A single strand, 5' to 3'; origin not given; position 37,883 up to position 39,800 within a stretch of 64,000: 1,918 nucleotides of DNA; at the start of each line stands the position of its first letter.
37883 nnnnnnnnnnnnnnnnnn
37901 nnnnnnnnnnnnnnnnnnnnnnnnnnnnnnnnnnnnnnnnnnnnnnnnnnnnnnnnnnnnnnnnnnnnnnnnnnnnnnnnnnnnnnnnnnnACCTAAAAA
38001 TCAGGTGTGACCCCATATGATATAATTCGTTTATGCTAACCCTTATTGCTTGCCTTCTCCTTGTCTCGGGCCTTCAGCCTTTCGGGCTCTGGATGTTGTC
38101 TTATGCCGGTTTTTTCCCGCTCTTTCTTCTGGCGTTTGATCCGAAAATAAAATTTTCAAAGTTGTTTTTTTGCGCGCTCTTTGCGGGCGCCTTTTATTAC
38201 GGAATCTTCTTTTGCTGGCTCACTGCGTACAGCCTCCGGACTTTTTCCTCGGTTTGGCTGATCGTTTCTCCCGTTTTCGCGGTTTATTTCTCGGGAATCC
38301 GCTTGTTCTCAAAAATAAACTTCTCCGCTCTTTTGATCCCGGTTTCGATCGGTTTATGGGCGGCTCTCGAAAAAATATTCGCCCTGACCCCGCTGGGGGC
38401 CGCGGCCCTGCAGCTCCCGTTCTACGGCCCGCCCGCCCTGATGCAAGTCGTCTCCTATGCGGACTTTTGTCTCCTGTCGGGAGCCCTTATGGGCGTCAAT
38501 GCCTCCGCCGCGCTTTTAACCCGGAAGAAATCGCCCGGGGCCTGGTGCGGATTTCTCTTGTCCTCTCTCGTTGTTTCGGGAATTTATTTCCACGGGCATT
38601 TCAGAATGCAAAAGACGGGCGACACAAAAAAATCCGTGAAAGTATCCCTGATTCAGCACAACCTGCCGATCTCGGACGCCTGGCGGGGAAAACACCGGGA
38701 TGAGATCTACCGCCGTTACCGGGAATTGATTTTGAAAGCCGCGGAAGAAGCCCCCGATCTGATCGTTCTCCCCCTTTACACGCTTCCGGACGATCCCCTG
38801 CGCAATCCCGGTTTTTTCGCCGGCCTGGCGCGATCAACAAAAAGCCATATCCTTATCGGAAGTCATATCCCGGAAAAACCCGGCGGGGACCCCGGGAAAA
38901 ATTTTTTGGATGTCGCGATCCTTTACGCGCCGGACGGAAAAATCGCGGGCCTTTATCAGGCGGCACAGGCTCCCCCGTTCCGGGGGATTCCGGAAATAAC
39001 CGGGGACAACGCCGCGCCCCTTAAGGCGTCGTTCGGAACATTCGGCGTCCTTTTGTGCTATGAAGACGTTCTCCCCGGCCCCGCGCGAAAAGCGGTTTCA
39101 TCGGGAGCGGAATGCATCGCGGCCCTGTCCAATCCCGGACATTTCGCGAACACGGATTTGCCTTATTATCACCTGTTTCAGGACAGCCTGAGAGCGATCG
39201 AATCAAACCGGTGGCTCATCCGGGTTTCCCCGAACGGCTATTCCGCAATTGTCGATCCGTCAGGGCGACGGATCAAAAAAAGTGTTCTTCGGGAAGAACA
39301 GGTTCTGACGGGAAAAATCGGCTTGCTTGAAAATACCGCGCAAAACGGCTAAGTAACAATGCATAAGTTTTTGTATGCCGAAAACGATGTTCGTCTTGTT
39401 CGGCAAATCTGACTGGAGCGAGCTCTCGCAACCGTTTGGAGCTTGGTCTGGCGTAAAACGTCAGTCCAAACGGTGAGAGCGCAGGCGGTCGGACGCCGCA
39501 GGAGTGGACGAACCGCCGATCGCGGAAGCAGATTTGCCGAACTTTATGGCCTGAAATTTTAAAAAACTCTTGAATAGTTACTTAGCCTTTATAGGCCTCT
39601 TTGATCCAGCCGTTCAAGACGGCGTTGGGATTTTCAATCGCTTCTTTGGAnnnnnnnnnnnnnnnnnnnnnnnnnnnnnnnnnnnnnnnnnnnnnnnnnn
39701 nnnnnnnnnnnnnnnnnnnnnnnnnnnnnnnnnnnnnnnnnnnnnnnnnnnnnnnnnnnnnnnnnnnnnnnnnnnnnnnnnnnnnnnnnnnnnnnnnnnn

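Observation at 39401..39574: Copy 2: differences between the copies preserve base pairs and hint at the functional strand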

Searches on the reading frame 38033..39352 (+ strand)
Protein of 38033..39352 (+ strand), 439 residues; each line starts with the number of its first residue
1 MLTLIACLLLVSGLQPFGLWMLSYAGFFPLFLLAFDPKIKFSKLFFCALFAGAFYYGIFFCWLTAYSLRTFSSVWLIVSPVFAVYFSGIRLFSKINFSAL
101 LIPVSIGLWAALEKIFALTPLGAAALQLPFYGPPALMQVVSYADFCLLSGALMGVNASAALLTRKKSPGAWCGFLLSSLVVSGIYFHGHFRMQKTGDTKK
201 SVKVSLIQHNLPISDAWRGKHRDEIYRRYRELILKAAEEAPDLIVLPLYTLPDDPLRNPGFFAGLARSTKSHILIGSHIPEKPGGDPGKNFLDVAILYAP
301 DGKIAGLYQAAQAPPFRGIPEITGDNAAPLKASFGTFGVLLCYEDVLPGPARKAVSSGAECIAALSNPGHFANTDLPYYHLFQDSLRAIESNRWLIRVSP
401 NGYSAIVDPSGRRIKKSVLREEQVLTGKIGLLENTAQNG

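Call 13: search_protein_families(library=pfam, proteins=[window:38033-39352:+])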
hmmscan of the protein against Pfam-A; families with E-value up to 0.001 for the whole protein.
window:38033-39352:+ (439 aa): 2 families
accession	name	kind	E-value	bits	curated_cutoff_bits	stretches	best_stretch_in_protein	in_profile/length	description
PF00795.27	CN_hydrolase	-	1.6e-16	60.9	23.2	1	221-429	13-246/256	Carbon-nitrogen hydrolase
PF20154.4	LNT_N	-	2.3e-05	25.1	27.1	1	8-157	3-158/159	Apolipoprotein N-acyltransferase N-terminal domain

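Call 15: find_encoding_contigs(protein=window:38033-39352:+, flank=3000, max_places=10)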
Protein window:38033-39352:+ (439 aa): 5 contigs read that carry it; 2 places shown.
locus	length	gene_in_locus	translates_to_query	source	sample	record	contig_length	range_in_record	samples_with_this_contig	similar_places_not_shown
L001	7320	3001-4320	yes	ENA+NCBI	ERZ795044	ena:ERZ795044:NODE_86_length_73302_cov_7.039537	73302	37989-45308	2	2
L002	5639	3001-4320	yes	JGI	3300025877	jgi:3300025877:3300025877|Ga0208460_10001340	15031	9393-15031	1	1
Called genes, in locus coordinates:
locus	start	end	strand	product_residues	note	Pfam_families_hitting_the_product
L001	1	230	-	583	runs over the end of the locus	PF02518:HATPase_c (weak), PF13589:HATPase_c_3, PF01119:DNA_mis_repair, PF08676:MutL_C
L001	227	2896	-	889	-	PF01624:MutS_I, PF05188:MutS_II, PF05192:MutS_III, PF05190:MutS_IV, PF00488:MutS_V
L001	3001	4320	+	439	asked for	PF00795:CN_hydrolase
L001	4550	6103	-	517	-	PF07724:AAA_2, PF07728:AAA_5 (faint), PF00004:AAA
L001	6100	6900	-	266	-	PF08704:GCD14, PF01596:Methyltransf_3 (weak), PF01135:PCMT, PF05175:MTS (faint), PF13847:Methyltransf_31, PF08241:Methyltransf_11 (weak), PF08242:Methyltransf_12 (faint), PF13649:Methyltransf_25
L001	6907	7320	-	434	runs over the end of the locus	-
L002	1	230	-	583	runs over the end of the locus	PF02518:HATPase_c (weak), PF13589:HATPase_c_3, PF01119:DNA_mis_repair, PF08676:MutL_C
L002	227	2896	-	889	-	PF01624:MutS_I, PF05188:MutS_II, PF05192:MutS_III, PF05190:MutS_IV, PF00488:MutS_V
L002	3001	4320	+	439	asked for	PF00795:CN_hydrolase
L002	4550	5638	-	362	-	?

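Call 21: find_homologous_proteins(query=window:38033-39352:+, max_evalue=1e-30)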
Query window:38033-39352:+ (439 aa): 86 proteins with E <= 1e-30 among 8000 candidates.
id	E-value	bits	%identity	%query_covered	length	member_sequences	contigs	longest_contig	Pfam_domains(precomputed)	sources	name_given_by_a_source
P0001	2.1e-292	988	99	100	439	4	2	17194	PF00795.28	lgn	-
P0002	2.0e-189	648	68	96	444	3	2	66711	PF00795.28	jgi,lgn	-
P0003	2.7e-133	463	50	97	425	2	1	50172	PF20154.5,PF00795.28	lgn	-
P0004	1.3e-122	428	49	96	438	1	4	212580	PF20154.5,PF00795.28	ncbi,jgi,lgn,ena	-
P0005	9.5e-122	425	47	96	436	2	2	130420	PF20154.5,PF00795.28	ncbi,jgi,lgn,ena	-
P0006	1.1e-120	422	49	85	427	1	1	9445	PF20154.5,PF00795.28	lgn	-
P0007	9.8e-120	419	47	97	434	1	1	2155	PF20154.5,PF00795.28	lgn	-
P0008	7.1e-118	412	46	94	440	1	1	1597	PF20154.5,PF00795.28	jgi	jgi:apolipoprotein N-acyltransferase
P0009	6.8e-116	406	47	94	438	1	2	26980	PF20154.5,PF00795.28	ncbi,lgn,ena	-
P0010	8.8e-116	406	44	93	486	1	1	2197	PF20154.5,PF00795.28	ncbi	-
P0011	1.7e-115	405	47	97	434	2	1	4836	PF20154.5,PF00795.28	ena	-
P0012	2.2e-115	404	46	98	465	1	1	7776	PF20154.5,PF00795.28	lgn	-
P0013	2.9e-115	404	48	93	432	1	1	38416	PF20154.5,PF00795.28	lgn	-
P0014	3.5e-115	404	46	92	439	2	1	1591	PF20154.5,PF00795.28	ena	-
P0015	1.9e-113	398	44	93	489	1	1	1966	PF20154.5,PF00795.28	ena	-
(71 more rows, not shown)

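Call 22: find_encoding_contigs(protein=P0002, flank=10000, max_places=4)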
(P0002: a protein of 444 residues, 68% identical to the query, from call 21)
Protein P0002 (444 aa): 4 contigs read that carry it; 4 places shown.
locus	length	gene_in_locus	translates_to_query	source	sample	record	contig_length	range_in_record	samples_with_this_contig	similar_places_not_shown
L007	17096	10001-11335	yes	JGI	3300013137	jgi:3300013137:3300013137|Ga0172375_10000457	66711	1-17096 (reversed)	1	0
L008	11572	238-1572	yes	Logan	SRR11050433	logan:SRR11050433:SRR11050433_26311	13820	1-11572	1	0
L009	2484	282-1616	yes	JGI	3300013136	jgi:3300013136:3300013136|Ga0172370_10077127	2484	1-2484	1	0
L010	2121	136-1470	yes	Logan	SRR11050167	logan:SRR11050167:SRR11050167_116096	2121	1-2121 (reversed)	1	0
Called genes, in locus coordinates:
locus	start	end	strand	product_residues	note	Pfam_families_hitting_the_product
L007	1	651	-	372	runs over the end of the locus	PF13492:GAF_3 (faint), PF02518:HATPase_c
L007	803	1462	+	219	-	PF13487:HD_5, PF01966:HD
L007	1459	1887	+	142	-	PF13581:HATPase_c_2, PF02518:HATPase_c (weak)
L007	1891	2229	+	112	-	PF01740:STAS, PF13466:STAS_2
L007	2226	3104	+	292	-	PF02405:MlaE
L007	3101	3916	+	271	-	PF00005:ABC_tran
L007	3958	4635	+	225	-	PF02470:MlaD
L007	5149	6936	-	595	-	PF02518:HATPase_c (weak), PF13589:HATPase_c_3, PF01119:DNA_mis_repair, PF08676:MutL_C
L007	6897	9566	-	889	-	PF01624:MutS_I, PF05188:MutS_II, PF05192:MutS_III, PF05190:MutS_IV, PF00488:MutS_V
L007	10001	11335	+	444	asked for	PF00795:CN_hydrolase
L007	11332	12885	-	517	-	PF07724:AAA_2, PF07728:AAA_5 (weak), PF20030:bpMoxR (faint), PF00004:AAA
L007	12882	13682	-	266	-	PF08704:GCD14, PF01596:Methyltransf_3 (faint), PF01135:PCMT, PF13847:Methyltransf_31, PF13649:Methyltransf_25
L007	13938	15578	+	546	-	PF02310:B12-binding, PF04055:Radical_SAM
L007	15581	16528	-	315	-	PF17125:Methyltr_RsmF_N, PF22458:RsmF-B_ferredox, PF01189:Methyltr_RsmB-F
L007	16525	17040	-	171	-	PF01661:Macro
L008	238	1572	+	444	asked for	PF00795:CN_hydrolase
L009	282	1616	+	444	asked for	PF00795:CN_hydrolase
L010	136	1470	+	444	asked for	PF00795:CN_hydrolase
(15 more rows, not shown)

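Call 23: find_encoding_contigs(protein=P0003, flank=10000, max_places=3)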
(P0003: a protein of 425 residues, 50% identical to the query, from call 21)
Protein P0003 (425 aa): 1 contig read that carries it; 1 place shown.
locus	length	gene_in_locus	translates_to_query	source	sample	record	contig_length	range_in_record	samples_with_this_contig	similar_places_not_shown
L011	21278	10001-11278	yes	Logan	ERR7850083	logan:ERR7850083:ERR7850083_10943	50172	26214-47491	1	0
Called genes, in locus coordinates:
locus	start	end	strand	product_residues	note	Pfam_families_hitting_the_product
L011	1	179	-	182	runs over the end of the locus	PF00881:Nitroreductase, PF14512:TM1586_NiRdase (weak), PF00881:Nitroreductase, PF14512:TM1586_NiRdase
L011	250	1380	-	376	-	PF14501:HATPase_c_5 (faint), PF02518:HATPase_c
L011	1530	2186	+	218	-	PF13487:HD_5, PF01966:HD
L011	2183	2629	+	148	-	PF13581:HATPase_c_2, PF02518:HATPase_c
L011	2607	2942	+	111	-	PF01740:STAS, PF13466:STAS_2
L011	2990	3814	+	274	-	PF02405:MlaE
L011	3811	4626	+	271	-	PF00005:ABC_tran, PF13304:AAA_21 (faint)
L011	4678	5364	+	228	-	PF02470:MlaD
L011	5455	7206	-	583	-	PF02518:HATPase_c, PF13589:HATPase_c_3, PF01119:DNA_mis_repair, PF08676:MutL_C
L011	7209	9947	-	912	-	PF01624:MutS_I, PF05188:MutS_II, PF05192:MutS_III, PF05190:MutS_IV, PF00488:MutS_V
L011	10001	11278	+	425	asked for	PF20154:LNT_N (weak), PF00795:CN_hydrolase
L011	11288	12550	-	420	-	PF00004:AAA, PF07724:AAA_2, PF07728:AAA_5 (weak)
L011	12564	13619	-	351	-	PF00657:Lipase_GDSL (faint), PF13472:Lipase_GDSL_2, PF16822:ALGX (faint)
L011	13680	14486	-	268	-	PF08704:GCD14, PF01135:PCMT, PF01596:Methyltransf_3 (faint), PF01209:Ubie_methyltran (weak), PF13847:Methyltransf_31, PF08241:Methyltransf_11 (weak), PF08242:Methyltransf_12 (faint), PF13649:Methyltransf_25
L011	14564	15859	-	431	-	-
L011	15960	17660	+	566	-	PF02310:B12-binding, PF04055:Radical_SAM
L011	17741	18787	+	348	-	PF02350:Epimerase_2, PF13579:Glyco_trans_4_4 (weak)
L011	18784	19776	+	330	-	PF01408:GFO_IDH_MocA, PF02894:GFO_IDH_MocA_C (weak), PF22725:GFO_IDH_MocA_C3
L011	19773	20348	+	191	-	PF14602:Hexapep_2 (faint), PF25084:LbH_EIF2B, PF00132:Hexapep, PF25087:GMPPB_C (weak), PF00132:Hexapep (weak)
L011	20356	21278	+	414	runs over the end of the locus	PF13439:Glyco_transf_4, PF13579:Glyco_trans_4_4, PF00534:Glycos_transf_1, PF13692:Glyco_trans_1_4 (weak)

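Call 24: find_encoding_contigs(protein=P0004, flank=10000, max_places=3)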
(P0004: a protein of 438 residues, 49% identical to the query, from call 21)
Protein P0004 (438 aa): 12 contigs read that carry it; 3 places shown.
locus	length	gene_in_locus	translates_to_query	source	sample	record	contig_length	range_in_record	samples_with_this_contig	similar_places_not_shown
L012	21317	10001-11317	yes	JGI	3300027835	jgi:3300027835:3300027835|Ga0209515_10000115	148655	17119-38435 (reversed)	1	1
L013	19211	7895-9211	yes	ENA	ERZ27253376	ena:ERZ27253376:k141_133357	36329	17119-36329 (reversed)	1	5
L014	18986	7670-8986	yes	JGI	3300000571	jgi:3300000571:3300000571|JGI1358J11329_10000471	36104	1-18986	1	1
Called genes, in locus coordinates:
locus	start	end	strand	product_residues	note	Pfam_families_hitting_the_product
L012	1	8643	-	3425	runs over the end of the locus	PF01839:FG-GAP (faint), PF13517:FG-GAP_3 (weak), PF02494:HYR (faint), PF03174:CHB_HEX_C (faint), PF26114:Ig_2_Mok13 (faint), PF23237:HYR_4C (faint)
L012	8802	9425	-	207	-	PF12844:HTH_19, PF13443:HTH_26 (weak), PF13560:HTH_31, PF01381:HTH_3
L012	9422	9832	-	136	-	PF00072:Response_reg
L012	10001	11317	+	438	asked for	PF20154:LNT_N, PF00795:CN_hydrolase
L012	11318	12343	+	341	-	PF17761:DUF1016_N, PF00565:SNase (weak)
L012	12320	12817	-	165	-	PF01738:DLH (weak)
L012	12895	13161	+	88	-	PF01527:HTH_Tnp_1, PF13384:HTH_23 (weak), PF13518:HTH_28 (weak), PF13551:HTH_29 (weak)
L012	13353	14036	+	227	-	PF00665:rve, PF13683:rve_3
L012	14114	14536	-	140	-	PF00072:Response_reg (weak)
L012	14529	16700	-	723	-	PF01590:GAF, PF13185:GAF_2, PF13492:GAF_3, PF00512:HisKA (weak), PF02518:HATPase_c, PF13589:HATPase_c_3 (weak)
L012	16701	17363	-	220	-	PF00657:Lipase_GDSL, PF13472:Lipase_GDSL_2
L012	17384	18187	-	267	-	PF00378:ECH_1, PF16113:ECH_2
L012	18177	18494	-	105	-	PF00550:PP-binding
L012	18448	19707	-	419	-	PF00109:ketoacyl-synt, PF00108:Thiolase_N (weak), PF02801:Ketoacyl-synt_C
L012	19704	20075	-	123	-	PF00072:Response_reg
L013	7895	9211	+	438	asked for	PF20154:LNT_N, PF00795:CN_hydrolase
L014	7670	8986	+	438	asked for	PF20154:LNT_N, PF00795:CN_hydrolase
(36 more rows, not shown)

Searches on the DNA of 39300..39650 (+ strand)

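Call 6: search_rna_families(source=window, start=39300, end=39650, threshold=evalue, max_evalue=10, show_alignments=3)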
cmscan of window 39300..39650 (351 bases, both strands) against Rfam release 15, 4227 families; matches with E-value up to 10: 1.
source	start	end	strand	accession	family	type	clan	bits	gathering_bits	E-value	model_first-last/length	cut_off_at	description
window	39552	39624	-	RF00370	sroD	Gene; sRNA;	-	13.4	50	5.1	1-86/86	no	sroD RNA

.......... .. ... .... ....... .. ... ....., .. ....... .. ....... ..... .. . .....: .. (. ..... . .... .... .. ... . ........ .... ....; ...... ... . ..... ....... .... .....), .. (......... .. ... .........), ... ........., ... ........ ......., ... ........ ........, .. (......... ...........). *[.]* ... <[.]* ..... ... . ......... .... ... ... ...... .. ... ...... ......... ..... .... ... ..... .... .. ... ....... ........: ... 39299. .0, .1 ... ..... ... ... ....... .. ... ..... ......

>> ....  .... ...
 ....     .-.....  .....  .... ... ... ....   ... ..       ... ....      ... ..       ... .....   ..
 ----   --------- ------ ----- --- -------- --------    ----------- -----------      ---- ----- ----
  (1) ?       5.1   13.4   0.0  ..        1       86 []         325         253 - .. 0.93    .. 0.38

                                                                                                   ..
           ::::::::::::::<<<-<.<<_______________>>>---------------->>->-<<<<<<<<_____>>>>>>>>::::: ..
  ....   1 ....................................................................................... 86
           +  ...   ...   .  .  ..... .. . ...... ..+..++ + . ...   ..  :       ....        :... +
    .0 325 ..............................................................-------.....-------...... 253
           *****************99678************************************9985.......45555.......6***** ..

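Call 72: search_dna_similar(query=window:39349-39585:+, collection=plasmids, mode=distant, max_evalue=0.01, max_rows=10)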
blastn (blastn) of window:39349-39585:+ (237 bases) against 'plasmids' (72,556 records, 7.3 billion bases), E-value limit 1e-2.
No match.

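Call 73: search_dna_similar(query=window:39349-39585:+, collection=phages, mode=distant, max_evalue=0.01, max_rows=10)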
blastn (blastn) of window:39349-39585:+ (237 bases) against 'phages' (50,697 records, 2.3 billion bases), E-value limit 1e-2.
No match.
